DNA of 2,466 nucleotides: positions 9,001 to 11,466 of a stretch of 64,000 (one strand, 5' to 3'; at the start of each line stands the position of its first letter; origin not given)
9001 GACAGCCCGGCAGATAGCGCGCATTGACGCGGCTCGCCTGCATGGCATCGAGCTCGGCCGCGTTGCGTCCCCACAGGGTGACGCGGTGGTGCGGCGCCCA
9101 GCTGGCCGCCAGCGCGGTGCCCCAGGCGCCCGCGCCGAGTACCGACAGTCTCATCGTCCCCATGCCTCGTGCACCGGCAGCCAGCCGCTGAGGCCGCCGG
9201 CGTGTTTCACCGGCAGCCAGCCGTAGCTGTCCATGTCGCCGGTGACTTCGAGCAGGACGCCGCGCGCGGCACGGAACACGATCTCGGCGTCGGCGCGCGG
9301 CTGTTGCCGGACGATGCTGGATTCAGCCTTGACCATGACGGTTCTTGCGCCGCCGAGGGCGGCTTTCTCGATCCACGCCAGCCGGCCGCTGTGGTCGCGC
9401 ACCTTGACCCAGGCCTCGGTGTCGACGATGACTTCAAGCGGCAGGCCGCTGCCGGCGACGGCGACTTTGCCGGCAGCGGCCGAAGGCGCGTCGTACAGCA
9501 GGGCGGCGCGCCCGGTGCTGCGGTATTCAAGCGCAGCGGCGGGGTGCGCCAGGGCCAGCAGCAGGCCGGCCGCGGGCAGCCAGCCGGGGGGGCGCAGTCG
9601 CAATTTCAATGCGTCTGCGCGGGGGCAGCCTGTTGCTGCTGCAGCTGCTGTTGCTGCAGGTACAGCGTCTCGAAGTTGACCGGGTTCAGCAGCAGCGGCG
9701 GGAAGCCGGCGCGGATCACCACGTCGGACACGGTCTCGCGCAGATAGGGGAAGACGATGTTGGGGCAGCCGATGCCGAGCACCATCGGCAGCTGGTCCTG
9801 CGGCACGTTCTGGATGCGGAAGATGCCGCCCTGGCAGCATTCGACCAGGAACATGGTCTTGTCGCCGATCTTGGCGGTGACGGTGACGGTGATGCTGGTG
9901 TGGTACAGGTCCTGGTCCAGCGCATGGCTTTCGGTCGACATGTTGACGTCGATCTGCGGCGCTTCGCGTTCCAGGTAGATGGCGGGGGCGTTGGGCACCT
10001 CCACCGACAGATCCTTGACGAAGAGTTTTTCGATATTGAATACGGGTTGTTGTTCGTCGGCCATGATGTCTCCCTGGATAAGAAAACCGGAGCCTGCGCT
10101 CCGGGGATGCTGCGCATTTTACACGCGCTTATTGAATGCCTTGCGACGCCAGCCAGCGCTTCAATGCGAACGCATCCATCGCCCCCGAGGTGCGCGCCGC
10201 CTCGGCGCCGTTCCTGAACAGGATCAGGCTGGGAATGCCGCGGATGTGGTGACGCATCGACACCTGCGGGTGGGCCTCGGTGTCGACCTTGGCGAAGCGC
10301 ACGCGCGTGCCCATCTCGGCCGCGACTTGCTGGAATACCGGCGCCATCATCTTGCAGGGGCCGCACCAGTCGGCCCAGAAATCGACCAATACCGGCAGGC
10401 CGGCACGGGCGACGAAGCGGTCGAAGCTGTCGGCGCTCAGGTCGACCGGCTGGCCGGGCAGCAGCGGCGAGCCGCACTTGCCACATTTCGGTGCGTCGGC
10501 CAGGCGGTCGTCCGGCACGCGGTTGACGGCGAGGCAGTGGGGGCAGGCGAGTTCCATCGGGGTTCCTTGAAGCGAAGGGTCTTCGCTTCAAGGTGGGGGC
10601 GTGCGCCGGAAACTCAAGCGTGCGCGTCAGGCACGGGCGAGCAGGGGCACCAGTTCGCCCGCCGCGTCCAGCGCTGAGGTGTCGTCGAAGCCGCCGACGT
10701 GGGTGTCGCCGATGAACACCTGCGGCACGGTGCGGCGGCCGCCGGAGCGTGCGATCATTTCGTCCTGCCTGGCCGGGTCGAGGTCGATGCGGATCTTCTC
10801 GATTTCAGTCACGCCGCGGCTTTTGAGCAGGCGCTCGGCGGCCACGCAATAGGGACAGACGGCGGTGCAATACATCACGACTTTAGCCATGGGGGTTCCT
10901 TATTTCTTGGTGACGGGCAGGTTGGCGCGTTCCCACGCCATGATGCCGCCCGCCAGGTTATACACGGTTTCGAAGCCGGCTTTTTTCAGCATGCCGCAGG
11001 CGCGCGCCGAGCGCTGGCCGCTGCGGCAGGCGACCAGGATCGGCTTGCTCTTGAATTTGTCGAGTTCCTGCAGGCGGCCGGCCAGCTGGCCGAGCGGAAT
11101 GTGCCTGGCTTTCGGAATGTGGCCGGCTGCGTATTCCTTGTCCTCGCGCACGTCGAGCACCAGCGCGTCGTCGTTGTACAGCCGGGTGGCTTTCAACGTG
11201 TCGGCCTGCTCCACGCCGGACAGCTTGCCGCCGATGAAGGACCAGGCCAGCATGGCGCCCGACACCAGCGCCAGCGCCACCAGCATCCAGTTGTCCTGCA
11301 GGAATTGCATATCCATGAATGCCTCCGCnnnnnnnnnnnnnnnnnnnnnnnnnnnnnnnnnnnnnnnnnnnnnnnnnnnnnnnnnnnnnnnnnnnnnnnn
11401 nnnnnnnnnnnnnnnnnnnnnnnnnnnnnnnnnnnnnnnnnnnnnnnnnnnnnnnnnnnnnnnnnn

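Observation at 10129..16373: Two-Cys ArsR (SqrR/BigR/YgaV-like) regulator heading an OMF-less RND pump that overlaps a split YgaP (DUF2892 + rhodanese), then Grx3 and Trx2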

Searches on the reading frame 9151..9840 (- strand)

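Call 88: search_protein_families(library=pfam, proteins=[window:9151-9840:-], max_evalue=0.00001)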
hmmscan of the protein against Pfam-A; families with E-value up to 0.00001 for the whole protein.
window:9151-9840:- (229 aa): 2 families
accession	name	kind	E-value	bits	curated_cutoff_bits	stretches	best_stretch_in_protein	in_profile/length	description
PF06347.19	SH3_4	-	2e-17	63.2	24.1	2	113-163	5-55/56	Bacterial SH3 domain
PF08239.17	SH3_3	-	2.4e-14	53.7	27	1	176-221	4-48/54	Bacterial SH3 domain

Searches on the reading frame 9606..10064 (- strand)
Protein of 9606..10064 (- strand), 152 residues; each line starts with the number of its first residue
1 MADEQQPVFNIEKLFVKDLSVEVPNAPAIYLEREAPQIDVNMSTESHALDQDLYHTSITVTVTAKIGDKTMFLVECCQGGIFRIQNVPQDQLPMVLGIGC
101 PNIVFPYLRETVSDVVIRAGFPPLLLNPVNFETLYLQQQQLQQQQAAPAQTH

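Call 3: search_protein_families(library=pfam, proteins=[window:9606-10064:-])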
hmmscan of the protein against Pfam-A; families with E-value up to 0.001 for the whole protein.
window:9606-10064:- (152 aa): 1 family
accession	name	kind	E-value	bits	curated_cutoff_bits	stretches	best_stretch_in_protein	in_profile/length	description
PF02556.19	SecB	-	3.5e-55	186.2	26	1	3-140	2-139/141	Preprotein translocase subunit SecB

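Call 4: search_protein_families(library=ncbifam, proteins=[window:9606-10064:-])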
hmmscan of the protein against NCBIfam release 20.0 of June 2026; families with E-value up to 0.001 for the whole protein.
window:9606-10064:- (152 aa): 7 families
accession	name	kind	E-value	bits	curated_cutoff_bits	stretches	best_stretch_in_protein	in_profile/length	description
NF004394.0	PRK05751.1-5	equivalog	5e-67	224.6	181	1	3-150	4-151/156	protein-export chaperone SecB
NF004393.0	PRK05751.1-4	equivalog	4.1e-51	172.8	180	1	3-148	11-156/165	protein-export chaperone SecB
TIGR00809.1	secB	equivalog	2.9e-50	169.9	102.8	1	3-140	1-138/140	protein-export chaperone SecB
NF004391.0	PRK05751.1-2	equivalog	3.5e-43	147.2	223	1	3-147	16-161/171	protein-export chaperone SecB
NF004392.0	PRK05751.1-3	equivalog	5.5e-43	146.5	143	1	3-149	9-157/160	protein-export chaperone SecB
NF004390.0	PRK05751.1-1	equivalog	7.7e-38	129.7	277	1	7-146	9-148/155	protein-export chaperone SecB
NF009590.0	PRK13031.1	equivalog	8e-25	87.9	244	1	2-139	2-138/149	preprotein translocase subunit SecB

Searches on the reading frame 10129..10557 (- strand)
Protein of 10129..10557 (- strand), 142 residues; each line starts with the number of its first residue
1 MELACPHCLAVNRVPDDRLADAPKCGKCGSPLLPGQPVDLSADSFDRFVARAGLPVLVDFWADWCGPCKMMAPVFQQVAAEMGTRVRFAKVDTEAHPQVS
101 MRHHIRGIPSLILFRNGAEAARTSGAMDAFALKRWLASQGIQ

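Call 3: search_protein_families(library=pfam, proteins=[window:10129-10557:-])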
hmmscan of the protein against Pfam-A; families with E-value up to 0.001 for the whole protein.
window:10129-10557:- (142 aa): 6 families
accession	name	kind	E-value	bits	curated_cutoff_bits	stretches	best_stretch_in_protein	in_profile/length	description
PF00085.26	Thioredoxin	-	6e-29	100.5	23.5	1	38-137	3-102/103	Thioredoxin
PF21352.3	Zn_ribbon_Thio2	-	2.7e-14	53.2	27.1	1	4-29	1-26/27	Thioredoxin 2, N-terminal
PF13098.12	Thioredoxin_2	-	2.3e-07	31.6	27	1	51-136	3-104/104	Thioredoxin-like domain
PF13899.12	Thioredoxin_7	-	1.2e-05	25.7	27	1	50-114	14-81/83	Thioredoxin-like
PF13728.12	TraF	-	0.00067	20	23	1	60-117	136-202/224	F plasmid transfer operon protein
PF13905.12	Thioredoxin_8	-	0.00071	20.3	27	0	55-107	3-56/94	Thioredoxin-like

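Call 4: search_protein_families(library=ncbifam, proteins=[window:10129-10557:-])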
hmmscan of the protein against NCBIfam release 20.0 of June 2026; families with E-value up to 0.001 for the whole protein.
window:10129-10557:- (142 aa): 13 families
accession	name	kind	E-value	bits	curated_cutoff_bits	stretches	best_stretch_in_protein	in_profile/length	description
NF008229.0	PRK10996.1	equivalog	3.9e-46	156.3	125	1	1-138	1-137/141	thioredoxin TrxC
TIGR01068.1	thioredoxin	equivalog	4.8e-32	110.1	96.8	1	41-138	2-99/101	thioredoxin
NF006898.0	PRK09381.1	equivalog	2.3e-26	92.3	138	1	38-137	6-105/109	thioredoxin TrxA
TIGR01130.1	ER_PDI_fam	subfamily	6e-19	68.9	344.25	1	38-139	4-107/476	protein disulfide-isomerase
TIGR01126.1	pdi_dom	equivalog_domain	7.4e-19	68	107.2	1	41-138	2-103/105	protein disulfide-isomerase domain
NF047697.1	ThioredTrxAClost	equivalog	2.1e-18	66.4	140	1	38-124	2-88/105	thioredoxin TrxA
NF001419.0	PRK00293.1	subfamily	3.2e-08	32.6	330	1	52-138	476-571/574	protein-disulfide reductase DsbD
NF045694.1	seleno_TsoB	exception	4.2e-07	28.4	805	1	51-119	472-549/572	rhodanese/DsbD fusion-like selenoprotein TsoB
TIGR00411.1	redox_disulf_1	equivalog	1e-06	28.7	92.75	1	63-113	9-59/82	MJ0307 family thioredoxin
NF041202.1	StoA_CxxC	exception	5.1e-06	26.4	210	1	49-92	48-91/163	endospore biogenesis thiol-disulfide oxidoreductase StoA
TIGR00385.1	dsbE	subfamily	9.3e-06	25.3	123.15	1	49-81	59-91/173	DsbE family thiol:disulfide interchange protein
NF047696.1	ThlDiSintTplARhiz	equivalog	4.7e-05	23.3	230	1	52-85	96-129/219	thiol:disulfide interchange protein TlpA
NF002854.0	PRK03147.1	subfamily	0.00076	19.4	170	0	53-81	62-90/176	thiol-disulfide oxidoreductase ResA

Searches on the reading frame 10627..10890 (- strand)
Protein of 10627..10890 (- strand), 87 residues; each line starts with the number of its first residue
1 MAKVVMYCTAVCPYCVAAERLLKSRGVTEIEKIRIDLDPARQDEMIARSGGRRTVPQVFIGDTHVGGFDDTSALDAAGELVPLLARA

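Call 3: search_protein_families(library=pfam, proteins=[window:10627-10890:-])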
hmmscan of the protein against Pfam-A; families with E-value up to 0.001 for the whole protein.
window:10627-10890:- (87 aa): 1 family
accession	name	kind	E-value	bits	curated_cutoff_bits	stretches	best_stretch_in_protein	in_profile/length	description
PF00462.30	Glutaredoxin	-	6.6e-19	68.3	22.9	1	4-65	1-60/60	Glutaredoxin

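Call 4: search_protein_families(library=ncbifam, proteins=[window:10627-10890:-])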
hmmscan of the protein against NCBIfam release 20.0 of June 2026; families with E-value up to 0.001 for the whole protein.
window:10627-10890:- (87 aa): 18 families
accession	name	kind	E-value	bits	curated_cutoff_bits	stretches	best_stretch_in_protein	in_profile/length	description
TIGR02181.1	GRX_bact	equivalog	1.3e-31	108.6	90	1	4-84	1-80/80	glutaredoxin 3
NF007923.0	PRK10638.1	equivalog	2.3e-26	91.7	129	1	1-84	1-82/83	glutaredoxin 3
TIGR02180.1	GRX_euk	equivalog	3e-16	59.4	87.25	1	4-83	1-83/84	glutaredoxin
TIGR02196.1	GlrX_YruB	hypoth_equivalog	6.3e-14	52.2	88.55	1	3-75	1-70/74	glutaredoxin-like protein, YruB-family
TIGR02190.1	GlrX-dom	hypoth_equivalog_domain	6.4e-13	48.5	99.3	1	3-71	9-74/79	glutaredoxin-family domain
NF041212.1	Uxx_star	subfamily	1.9e-10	40.8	66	1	4-64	1-60/70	Uxx-star family glutaredoxin-like (seleno)protein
TIGR02189.1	GlrX-like_plant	paralog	3.3e-10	39.8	93.8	1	3-86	9-93/99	glutaredoxin-like family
NF045501.1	HUGP_GUXX-star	exception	7.9e-09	35.3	325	1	2-68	165-230/236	HUGP/GUXX-star fusion selenoprotein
NF008401.0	PRK11200.1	equivalog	1.4e-08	34.8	84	1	3-74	2-78/87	GrxA family glutaredoxin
TIGR02200.1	GlrX_actino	hypoth_equivalog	3.3e-08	33.8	89.5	1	3-64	1-61/77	mycoredoxin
NF041114.2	gluta_UXX_star_1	equivalog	2.3e-07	31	72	1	4-70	1-66/70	UXX-star selenoprotein family 1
NF047338.1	gluta_UXX_star_3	exception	4.2e-07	29.9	97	1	4-61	1-57/70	UXX-star (seleno)protein family 3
NF007657.0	PRK10329.1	equivalog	8.5e-07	28.9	131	1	3-69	2-65/81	glutaredoxin-like protein NrdH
TIGR02183.1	GRXA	equivalog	2e-06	27.8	106.5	1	4-73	2-76/86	GrxA family glutaredoxin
NF009398.0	PRK12759.1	equivalog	3e-06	26.6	649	1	1-81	1-85/410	bifunctional gluaredoxin/ribonucleoside-diphosphate reductase subunit beta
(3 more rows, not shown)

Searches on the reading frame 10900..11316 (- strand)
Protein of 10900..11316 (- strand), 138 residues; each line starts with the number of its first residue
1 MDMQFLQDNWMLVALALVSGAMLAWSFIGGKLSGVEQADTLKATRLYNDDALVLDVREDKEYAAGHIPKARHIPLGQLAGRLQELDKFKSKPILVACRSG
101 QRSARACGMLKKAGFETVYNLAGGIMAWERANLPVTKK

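Call 3: search_protein_families(library=pfam, proteins=[window:10900-11316:-])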
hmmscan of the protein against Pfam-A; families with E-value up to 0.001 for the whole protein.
window:10900-11316:- (138 aa): 1 family
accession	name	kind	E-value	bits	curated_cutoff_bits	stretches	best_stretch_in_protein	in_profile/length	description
PF00581.25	Rhodanese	-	4.1e-22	79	22.2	1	48-130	10-101/102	Rhodanese-like domain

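Call 4: search_protein_families(library=ncbifam, proteins=[window:10900-11316:-])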
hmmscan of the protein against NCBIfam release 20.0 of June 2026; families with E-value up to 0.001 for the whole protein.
window:10900-11316:- (138 aa): 18 families
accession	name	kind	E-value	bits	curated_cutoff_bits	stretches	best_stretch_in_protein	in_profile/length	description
NF006444.0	PRK08762.1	equivalog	1.3e-19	70.1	449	1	37-137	16-116/387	molybdopterin-synthase adenylyltransferase MoeB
NF045521.1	rhoda_near_glyco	subfamily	2.5e-17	63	145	1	46-137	27-117/144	rhodanese homology domain-containing protein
NF001195.0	PRK00162.1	equivalog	1.1e-15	57.8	102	1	43-136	12-104/108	thiosulfate sulfurtransferase GlpE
NF005902.0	PRK07878.1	equivalog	3.2e-14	52.6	647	1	41-130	294-383/392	adenylyltransferase/sulfurtransferase MoeZ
NF005646.0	PRK07411.1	equivalog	3.5e-13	49.5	633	1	47-131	296-382/390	molybdopterin-synthase adenylyltransferase MoeB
NF041203.1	rhodanese_LYCAU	equivalog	8.1e-13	48.1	115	1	38-138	25-126/126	rhodanese-related (seleno)protein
NF001133.1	PRK00142.1-1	equivalog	6.2e-11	42.3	170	1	46-129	117-204/229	oxygen-dependent tRNA uridine(34) hydroxylase TrhO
NF008750.0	PRK11784.1-2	equivalog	1.4e-08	34.3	241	1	42-75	7-40/346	tRNA 2-selenouridine(34) synthase MnmH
NF007627.0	PRK10287.1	equivalog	3.3e-08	33.7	102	1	53-125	23-94/104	thiosulfate sulfurtransferase PspE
TIGR03167.1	tRNA_sel_U_synt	equivalog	1.9e-06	27.6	219.75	0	50-75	2-27/311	tRNA 2-selenouridine(34) synthase MnmH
NF045694.1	seleno_TsoB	exception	2.1e-06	26.1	805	1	45-137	56-158/572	rhodanese/DsbD fusion-like selenoprotein TsoB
TIGR02981.1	phageshock_pspE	exception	4.4e-06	26.9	126.3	1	53-126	21-93/101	thiosulfate sulfurtransferase PspE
NF008752.0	PRK11784.1-4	equivalog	2.5e-05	23.3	266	0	90-130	91-130/357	tRNA 2-selenouridine(34) synthase MnmH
NF002397.0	PRK01415.1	equivalog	3.3e-05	23.8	280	1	48-128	125-209/247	hypothetical protein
NF003703.0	PRK05320.1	equivalog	0.00011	21.9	331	1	52-127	133-212/280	sulfurtransferase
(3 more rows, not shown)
